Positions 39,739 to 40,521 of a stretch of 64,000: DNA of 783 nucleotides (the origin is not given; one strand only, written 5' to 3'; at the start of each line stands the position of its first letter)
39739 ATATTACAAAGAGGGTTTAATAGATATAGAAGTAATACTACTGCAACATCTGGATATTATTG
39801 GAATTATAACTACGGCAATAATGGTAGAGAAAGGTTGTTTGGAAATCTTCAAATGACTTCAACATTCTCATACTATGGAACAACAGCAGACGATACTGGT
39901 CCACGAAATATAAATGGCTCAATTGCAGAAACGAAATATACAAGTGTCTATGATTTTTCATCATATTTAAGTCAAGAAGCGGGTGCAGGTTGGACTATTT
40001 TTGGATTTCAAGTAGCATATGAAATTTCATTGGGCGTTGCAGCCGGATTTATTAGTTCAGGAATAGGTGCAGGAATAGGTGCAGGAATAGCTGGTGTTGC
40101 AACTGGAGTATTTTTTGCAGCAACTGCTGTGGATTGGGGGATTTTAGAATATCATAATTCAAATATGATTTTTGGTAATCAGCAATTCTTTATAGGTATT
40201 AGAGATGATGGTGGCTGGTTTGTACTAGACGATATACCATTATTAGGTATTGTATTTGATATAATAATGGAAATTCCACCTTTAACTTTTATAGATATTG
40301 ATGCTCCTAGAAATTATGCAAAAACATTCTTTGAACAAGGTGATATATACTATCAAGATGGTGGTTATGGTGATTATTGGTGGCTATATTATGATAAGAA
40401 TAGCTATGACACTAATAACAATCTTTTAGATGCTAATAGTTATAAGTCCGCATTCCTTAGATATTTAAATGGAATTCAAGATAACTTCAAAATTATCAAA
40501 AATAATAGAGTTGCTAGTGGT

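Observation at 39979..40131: Glycine-zipper hydrophobic hairpin about 280 aa from the C-terminus: second membrane anchor or membrane-inserting element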

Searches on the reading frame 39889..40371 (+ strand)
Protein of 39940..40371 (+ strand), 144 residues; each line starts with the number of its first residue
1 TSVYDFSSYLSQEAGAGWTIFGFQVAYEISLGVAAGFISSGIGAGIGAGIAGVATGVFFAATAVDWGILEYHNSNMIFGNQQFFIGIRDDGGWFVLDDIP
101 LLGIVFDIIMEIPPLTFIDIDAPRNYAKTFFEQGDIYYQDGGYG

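Call 52: predict_structure(alignment_id=A4)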
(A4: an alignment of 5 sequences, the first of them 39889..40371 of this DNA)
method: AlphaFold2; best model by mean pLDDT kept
length: 161 residues; sequences in the alignment: 5
mean_pLDDT: 45.5   pTM: 0.37
mean pLDDT of the five models: 45.5, 44.2, 41.4, 41.2, 41.0
residues with pLDDT >= 90: 0; 70-90: 18; 50-70: 32; < 50: 111
segments of 3 or more residues with pLDDT < 50: 1-35, 86-161
pLDDT, mean of each block of 10 residues (from residue 1): 35 39 42 50 68 71 71 62 49 36 36 35 42 35 29 30 28
secondary structure, 60 per line:
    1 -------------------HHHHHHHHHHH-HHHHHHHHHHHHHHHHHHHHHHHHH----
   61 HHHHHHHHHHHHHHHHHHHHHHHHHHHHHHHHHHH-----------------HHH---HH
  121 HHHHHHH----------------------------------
elements in order: H20-30 H32-56 H61-95 H119-127

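Call 56: fold_search(model_id=the predicted structure, library=pdb)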
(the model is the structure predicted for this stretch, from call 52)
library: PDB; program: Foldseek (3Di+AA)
matches with E <= 10: 14; with E <= 0.001: 0
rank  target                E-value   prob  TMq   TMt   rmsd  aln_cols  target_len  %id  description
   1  7qho_J                2.4e+00  0.10  0.26  0.35   8.2       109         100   17  Cytochrome bcc-aa3 supercomplex (respiratory supercomplex III2/IV2) from Corynebacterium glutamicum (as isolated) (released 2022-05-18)
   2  4v8p_BU               4.1e+00  0.13  0.33  0.42  23.0       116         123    8  T.thermophila 60S ribosomal subunit in complex with initiation factor 6. (released 2014-07-09)
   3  7qhm_J                4.4e+00  0.08  0.26  0.35   8.3       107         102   15  Cytochrome bcc-aa3 supercomplex (respiratory supercomplex III2/IV2) from Corynebacterium glutamicum (stigmatellin and  (released 2022-05-18)
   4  2jow_MODEL_1_A        5.3e+00  0.21  0.31  0.51   3.7        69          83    6  Differences in the electrostatic surfaces of the type III secretion needle proteins (released 2007-07-24)
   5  9oox_A                5.6e+00  0.09  0.28  0.41  12.4        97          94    7  Cryo-EM Structure of the Escherichia phage HK446 Rip1 in complex with the Enterobacteria phage T6 small terminase (released 2026-02-04)
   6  7ls1_b2               6.7e+00  0.08  0.31  0.39  23.4       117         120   10  80S ribosome from mouse bound to eEF2 (Class II) (released 2021-11-03)
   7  2y3h_A                7.1e+00  0.13  0.23  0.33   6.3        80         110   19  E63Q mutant of Cupriavidus metallidurans CH34 CnrXs (released 2011-03-30)
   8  2g0u_MODEL_1_A        7.1e+00  0.12  0.28  0.45   9.1        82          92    5  Solution Structure of Monomeric BsaL, the Type III Secretion Needle Protein of Burkholderia pseudomallei (released 2006-05-23)
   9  8eup_h                7.1e+00  0.06  0.29  0.37  22.4       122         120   11  Ytm1 associated 60S nascent ribosome State 1A (released 2022-11-30)
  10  6o35_B                7.5e+00  0.25  0.37  0.57   4.7        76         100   14  Crystal structure of a de novo designed octameric helical-bundle protein (released 2020-03-18)
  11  5n9j_Z                8.5e+00  0.06  0.28  0.35  24.8       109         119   12  Core Mediator of transcriptional regulation (released 2017-05-17)
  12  5n9j_V                8.5e+00  0.02  0.15  0.23  18.7       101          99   11  Core Mediator of transcriptional regulation (released 2017-05-17)
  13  5u0p_K                9.0e+00  0.05  0.26  0.38  18.9       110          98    9  Cryo-EM structure of the transcriptional Mediator (released 2017-03-08)
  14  4zwr_G                9.5e+00  0.04  0.20  0.28  12.2        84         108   10  Crystal Structure of the Bacteriophage T4 recombination mediator protein UvsY, Lattice Type II (released 2016-03-02)

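Call 65: search_protein_families(library=phrogs, proteins=[window:39940-40371:+], max_evalue=1)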
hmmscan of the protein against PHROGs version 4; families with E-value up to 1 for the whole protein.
window:39940-40371:+ (144 aa): 0 families

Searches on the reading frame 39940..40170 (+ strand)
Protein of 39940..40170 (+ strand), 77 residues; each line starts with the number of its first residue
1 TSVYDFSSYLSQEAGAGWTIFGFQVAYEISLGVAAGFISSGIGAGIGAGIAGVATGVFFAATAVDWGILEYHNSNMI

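Call 7: search_protein_families(library=pfam, proteins=[window:39940-40170:+], max_evalue=10)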
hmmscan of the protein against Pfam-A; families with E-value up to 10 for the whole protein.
window:39940-40170:+ (77 aa): 2 families
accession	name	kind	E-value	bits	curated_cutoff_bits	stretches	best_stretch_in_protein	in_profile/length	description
PF04294.18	VanW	-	0.16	11.9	27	1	36-75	43-83/130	VanW like protein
PF21869.3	Dit-like_CBM2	-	0.33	10.6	27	1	34-66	64-96/228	Distal tail component, second carbohydrate binding domain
